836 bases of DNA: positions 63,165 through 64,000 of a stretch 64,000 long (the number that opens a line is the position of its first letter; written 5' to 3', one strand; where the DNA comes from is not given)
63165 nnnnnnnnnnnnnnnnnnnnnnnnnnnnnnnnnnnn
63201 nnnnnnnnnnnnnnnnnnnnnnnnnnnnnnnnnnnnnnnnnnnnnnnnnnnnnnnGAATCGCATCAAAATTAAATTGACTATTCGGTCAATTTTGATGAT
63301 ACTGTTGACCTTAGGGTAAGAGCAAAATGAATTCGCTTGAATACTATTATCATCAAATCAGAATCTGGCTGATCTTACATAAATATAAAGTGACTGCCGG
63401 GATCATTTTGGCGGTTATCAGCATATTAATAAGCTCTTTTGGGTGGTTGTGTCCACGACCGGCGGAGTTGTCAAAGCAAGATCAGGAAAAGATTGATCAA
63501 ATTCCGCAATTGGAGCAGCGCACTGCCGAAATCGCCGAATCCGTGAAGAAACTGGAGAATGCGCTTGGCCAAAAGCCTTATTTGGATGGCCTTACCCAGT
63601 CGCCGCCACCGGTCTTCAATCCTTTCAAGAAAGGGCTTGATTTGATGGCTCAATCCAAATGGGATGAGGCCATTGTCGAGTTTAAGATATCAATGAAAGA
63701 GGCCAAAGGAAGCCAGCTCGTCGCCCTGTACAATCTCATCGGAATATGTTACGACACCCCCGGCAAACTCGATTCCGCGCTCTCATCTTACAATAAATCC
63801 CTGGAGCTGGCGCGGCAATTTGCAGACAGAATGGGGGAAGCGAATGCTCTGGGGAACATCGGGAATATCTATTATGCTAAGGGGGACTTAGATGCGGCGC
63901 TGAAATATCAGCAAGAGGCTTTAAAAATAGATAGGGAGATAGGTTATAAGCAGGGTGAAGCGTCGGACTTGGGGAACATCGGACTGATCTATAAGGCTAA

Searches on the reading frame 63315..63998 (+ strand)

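Call 17: search_protein_families(library=pfam, proteins=[window:63315-63998:+], max_evalue=0.001)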
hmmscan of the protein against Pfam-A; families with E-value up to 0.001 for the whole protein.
window:63315-63998:+ (228 aa): 9 families
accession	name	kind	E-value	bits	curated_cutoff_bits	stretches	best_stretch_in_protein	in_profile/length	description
PF13424.12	TPR_12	-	9.9e-17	61.4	30.1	2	176-226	3-55/77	Tetratricopeptide repeat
PF00515.34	TPR_1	-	5.2e-13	48.7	27.8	1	176-207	1-32/34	Tetratricopeptide repeat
PF07719.23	TPR_2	-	7.1e-12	44.9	27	1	176-207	1-32/34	Tetratricopeptide repeat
PF13181.12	TPR_8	-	1e-10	41.3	25.7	1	176-208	1-33/34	Tetratricopeptide repeat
PF13414.12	TPR_11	-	1.3e-07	31.6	26.8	0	183-207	1-25/42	TPR repeat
PF13374.12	TPR_10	-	4.6e-07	30.1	27.5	1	176-205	2-31/42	Tetratricopeptide repeat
PF13176.12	TPR_7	-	7.1e-07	29.3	27.9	0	178-207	1-30/36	Tetratricopeptide repeat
PF13432.12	TPR_16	-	2.6e-06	28.2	32.7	0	158-206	12-61/65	Tetratricopeptide repeat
PF17874.7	TPR_MalT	-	8.9e-06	25.6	45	1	132-209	77-155/336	MalT-like TPR region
